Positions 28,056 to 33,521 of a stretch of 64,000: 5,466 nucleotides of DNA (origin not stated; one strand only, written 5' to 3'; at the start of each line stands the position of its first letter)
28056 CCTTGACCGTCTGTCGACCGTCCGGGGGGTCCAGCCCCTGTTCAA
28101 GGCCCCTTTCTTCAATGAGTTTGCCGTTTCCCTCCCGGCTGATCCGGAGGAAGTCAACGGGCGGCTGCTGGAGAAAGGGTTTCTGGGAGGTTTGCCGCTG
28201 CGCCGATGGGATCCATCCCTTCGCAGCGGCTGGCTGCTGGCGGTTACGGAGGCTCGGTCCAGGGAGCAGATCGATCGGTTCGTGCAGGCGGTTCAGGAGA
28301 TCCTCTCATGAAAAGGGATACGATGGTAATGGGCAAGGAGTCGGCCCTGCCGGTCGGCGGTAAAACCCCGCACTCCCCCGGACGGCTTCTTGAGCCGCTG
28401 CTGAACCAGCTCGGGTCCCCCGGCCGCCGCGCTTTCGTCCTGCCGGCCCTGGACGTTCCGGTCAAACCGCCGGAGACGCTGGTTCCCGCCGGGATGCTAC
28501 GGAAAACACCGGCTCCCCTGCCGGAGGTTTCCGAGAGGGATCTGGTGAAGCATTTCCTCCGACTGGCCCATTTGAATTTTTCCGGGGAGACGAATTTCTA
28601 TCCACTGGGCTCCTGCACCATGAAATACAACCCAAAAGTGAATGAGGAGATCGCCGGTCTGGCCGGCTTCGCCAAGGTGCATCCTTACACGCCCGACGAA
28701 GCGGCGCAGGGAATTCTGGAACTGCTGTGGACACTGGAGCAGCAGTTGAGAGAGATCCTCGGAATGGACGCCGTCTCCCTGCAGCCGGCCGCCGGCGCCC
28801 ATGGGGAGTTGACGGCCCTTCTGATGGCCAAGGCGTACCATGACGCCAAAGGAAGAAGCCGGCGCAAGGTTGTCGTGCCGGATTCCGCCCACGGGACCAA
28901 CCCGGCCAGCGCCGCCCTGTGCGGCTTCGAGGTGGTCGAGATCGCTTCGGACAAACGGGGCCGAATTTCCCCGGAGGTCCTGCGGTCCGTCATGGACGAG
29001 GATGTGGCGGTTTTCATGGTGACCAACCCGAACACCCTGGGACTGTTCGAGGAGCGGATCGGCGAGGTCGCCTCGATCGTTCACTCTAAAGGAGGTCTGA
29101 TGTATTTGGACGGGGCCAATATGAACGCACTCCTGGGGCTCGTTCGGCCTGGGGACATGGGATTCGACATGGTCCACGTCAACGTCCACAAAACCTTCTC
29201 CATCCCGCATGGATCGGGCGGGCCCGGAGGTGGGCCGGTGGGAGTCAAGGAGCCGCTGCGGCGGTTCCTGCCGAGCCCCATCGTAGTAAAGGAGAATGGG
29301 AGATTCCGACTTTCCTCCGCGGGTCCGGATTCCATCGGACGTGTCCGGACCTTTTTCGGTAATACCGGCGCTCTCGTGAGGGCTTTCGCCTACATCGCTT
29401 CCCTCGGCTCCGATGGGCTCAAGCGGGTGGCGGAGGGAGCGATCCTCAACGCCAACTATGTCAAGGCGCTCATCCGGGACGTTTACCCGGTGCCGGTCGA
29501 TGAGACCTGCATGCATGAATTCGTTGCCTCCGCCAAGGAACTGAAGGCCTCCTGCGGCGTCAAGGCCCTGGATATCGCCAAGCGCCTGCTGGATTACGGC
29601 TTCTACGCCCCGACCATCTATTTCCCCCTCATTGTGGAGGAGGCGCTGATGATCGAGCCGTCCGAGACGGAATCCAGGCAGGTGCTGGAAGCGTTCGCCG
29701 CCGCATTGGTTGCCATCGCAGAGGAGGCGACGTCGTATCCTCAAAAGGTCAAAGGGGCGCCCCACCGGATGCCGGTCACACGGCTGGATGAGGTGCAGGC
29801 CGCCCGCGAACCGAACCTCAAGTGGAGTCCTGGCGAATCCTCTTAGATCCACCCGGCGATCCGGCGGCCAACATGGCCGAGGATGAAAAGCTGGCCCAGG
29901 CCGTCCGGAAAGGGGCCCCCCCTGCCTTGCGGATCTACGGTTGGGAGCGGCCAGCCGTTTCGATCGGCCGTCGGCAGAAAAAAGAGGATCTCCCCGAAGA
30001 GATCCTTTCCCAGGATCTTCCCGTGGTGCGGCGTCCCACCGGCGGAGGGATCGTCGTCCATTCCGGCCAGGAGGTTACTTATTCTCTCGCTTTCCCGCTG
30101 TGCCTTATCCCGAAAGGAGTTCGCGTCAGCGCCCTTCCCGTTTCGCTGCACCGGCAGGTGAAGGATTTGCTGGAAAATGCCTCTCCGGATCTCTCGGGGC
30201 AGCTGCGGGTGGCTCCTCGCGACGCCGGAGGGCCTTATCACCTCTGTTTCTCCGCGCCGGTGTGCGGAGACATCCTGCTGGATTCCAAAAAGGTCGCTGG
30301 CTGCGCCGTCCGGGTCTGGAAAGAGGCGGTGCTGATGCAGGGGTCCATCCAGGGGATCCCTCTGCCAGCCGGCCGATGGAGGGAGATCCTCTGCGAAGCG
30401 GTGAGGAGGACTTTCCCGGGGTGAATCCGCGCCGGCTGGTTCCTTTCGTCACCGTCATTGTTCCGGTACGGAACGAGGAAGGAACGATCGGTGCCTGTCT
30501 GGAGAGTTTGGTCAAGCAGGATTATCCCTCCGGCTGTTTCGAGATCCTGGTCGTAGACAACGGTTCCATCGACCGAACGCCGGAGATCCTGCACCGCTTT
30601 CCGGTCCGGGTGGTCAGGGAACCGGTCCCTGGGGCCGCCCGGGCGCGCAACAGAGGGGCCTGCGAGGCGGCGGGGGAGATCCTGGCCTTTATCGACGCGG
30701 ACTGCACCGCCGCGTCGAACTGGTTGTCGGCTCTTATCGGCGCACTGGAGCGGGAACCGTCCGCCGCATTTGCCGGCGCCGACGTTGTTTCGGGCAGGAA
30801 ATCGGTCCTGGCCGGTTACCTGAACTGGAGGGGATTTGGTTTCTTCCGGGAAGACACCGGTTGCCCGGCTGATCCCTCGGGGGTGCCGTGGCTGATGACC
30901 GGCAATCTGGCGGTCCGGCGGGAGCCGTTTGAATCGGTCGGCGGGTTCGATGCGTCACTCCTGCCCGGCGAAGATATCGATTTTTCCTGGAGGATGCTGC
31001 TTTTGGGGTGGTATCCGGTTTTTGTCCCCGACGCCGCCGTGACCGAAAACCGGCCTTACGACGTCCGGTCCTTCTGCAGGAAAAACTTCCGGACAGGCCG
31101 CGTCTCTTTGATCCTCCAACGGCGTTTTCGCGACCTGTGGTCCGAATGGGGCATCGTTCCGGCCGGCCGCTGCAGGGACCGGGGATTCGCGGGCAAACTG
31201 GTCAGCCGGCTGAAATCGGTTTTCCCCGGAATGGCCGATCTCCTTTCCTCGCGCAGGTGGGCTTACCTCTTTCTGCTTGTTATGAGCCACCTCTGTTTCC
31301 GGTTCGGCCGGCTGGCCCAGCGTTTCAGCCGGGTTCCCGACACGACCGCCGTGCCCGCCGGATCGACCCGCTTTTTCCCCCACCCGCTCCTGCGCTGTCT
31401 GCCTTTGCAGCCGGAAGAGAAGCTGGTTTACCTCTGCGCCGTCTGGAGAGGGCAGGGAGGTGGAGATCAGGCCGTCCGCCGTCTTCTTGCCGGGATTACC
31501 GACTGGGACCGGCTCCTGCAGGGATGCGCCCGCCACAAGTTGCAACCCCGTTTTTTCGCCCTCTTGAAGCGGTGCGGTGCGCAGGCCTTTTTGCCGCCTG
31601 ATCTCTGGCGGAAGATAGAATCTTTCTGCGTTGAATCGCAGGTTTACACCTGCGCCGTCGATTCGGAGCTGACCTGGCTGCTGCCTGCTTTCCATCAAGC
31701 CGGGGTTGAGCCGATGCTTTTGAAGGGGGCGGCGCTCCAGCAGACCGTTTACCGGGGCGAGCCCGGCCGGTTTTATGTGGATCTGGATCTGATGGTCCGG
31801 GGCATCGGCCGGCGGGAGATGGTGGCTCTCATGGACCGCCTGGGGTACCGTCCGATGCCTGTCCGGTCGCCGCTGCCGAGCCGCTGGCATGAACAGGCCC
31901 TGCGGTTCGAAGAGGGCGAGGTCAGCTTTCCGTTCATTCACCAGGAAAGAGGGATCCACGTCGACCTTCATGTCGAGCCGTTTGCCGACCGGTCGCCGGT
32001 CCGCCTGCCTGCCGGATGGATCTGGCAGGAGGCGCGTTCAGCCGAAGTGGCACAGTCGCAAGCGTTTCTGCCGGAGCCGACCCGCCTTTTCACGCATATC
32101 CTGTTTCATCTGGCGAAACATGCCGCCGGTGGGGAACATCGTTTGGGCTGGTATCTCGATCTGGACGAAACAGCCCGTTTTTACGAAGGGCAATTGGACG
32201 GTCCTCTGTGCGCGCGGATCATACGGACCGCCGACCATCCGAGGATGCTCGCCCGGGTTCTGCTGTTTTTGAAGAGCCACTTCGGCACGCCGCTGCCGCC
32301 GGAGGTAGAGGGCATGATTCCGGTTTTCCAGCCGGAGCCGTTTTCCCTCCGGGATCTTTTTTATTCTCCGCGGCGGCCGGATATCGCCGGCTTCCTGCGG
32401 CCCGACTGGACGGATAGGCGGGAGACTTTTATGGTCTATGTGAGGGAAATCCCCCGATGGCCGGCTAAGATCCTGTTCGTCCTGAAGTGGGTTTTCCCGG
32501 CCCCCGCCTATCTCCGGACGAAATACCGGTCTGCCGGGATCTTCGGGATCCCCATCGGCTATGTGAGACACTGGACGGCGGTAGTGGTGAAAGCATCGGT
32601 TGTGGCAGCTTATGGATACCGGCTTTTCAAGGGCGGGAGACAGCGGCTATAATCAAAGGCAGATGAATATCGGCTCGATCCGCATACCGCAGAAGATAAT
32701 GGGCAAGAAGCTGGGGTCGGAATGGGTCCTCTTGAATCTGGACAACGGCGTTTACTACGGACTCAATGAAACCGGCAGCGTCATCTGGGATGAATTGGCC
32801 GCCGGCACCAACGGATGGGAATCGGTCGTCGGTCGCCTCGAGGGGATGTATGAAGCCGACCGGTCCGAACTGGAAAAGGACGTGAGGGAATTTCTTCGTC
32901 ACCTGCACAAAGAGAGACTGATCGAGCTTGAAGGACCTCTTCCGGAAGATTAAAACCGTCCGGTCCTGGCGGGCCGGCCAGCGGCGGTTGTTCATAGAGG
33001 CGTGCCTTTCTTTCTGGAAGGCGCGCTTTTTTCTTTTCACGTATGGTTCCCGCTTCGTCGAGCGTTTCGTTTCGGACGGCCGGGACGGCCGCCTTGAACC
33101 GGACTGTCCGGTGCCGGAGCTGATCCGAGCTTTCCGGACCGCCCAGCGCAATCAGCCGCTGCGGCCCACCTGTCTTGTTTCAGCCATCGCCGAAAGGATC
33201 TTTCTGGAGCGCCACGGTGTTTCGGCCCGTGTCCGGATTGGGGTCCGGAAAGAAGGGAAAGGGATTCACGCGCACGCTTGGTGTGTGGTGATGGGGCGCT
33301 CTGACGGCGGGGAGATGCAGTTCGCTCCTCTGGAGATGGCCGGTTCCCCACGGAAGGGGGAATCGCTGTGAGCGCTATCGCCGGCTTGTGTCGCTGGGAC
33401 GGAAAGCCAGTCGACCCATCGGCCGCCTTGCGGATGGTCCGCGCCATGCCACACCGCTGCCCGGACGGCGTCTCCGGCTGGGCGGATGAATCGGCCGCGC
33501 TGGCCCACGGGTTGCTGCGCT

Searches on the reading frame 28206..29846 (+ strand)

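Call 21: search_protein_families(library=pfam, proteins=[window:28206-29846:+])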
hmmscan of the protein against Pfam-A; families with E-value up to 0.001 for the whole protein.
window:28206-29846:+ (546 aa): 3 families
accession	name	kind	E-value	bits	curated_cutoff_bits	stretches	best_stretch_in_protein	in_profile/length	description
PF21478.3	GcvP2_C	-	2.8e-27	95.5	27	1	410-511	3-105/122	Glycine dehydrogenase, C-terminal domain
PF02347.22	GDC-P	-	1.8e-15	57.2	26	1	92-360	30-288/429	Glycine cleavage system P-protein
PF00266.25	Aminotran_5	-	1.1e-05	25.1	21.5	1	207-331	77-203/371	Aminotransferase class-V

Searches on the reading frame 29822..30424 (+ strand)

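Call 21: search_protein_families(library=pfam, proteins=[window:29822-30424:+])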
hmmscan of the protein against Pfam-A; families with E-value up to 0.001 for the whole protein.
window:29822-30424:+ (200 aa): 2 families
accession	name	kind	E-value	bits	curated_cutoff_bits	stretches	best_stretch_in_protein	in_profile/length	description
PF21948.1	LplA-B_cat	-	5.3e-19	69.4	27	1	13-176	1-144/200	Lipoyl protein ligase A/B catalytic domain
PF03099.24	BPL_LplA_LipB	-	6.8e-09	36.2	21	1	54-176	14-128/133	Biotin/lipoate A/B protein ligase family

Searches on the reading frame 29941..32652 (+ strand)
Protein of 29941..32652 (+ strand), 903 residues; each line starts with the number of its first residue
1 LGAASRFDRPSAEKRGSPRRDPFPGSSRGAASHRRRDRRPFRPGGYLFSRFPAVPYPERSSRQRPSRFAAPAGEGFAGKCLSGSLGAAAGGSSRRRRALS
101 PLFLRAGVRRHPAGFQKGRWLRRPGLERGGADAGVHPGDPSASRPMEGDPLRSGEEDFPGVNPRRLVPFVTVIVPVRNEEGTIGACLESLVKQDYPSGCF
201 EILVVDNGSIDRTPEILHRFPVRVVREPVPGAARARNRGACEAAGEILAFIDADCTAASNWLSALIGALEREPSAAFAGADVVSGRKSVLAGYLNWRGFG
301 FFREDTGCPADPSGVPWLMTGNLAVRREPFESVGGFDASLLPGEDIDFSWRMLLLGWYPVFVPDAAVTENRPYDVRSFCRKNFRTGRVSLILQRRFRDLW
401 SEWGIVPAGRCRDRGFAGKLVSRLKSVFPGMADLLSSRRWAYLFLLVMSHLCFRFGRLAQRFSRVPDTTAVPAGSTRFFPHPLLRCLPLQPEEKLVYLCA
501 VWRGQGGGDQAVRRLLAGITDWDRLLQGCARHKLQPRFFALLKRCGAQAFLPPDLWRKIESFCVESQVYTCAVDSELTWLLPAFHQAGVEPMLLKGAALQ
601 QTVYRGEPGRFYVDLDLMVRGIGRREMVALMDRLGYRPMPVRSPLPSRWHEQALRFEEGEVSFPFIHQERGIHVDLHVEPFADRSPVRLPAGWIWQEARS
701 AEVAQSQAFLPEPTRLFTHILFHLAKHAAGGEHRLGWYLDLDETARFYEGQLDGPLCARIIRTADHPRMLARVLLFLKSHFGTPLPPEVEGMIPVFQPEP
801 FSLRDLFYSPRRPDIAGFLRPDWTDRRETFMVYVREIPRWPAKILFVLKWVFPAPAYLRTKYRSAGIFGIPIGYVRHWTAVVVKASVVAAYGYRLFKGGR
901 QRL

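Call 9: search_protein_families(library=pfam, proteins=[window:29941-32652:+], max_evalue=0.001)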
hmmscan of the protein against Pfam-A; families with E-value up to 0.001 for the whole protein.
window:29941-32652:+ (903 aa): 5 families
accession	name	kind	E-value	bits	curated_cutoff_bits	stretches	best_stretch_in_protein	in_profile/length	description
PF14907.12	NTP_transf_5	-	1.2e-36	127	31.2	1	520-781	3-248/249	Uncharacterised nucleotidyltransferase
PF00535.33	Glycos_transf_2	-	9.3e-29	101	23.3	1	171-330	1-164/168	Glycosyl transferase family 2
PF13641.12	Glyco_tranf_2_3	-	2.5e-15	57.6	27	1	170-384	3-226/230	Glycosyltransferase like family 2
PF10111.15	Glyco_tranf_2_2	-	8.2e-11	42.3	27.3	1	171-354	1-201/276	Glycosyltransferase like family 2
PF13632.12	Glyco_trans_2_3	-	1.5e-08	35.2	27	1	250-434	4-153/198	Glycosyl transferase family group 2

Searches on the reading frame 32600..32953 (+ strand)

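Call 9: search_protein_families(library=pfam, proteins=[window:32600-32953:+], max_evalue=0.001)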
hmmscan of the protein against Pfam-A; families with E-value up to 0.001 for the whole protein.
window:32600-32953:+ (117 aa): 1 family
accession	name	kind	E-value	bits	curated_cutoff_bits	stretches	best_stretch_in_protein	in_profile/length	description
PF05402.18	PqqD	-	1.2e-17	64.4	23.4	1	41-108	1-67/67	Coenzyme PQQ synthesis protein D (PqqD)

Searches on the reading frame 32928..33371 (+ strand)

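Call 9: search_protein_families(library=pfam, proteins=[window:32928-33371:+], max_evalue=0.001)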
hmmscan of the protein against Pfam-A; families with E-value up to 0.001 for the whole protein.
window:32928-33371:+ (147 aa): 1 family
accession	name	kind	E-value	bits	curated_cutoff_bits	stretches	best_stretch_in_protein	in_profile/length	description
PF13471.12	Transglut_core3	-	3.5e-14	53.2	26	1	55-125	31-101/117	Transglutaminase-like superfamily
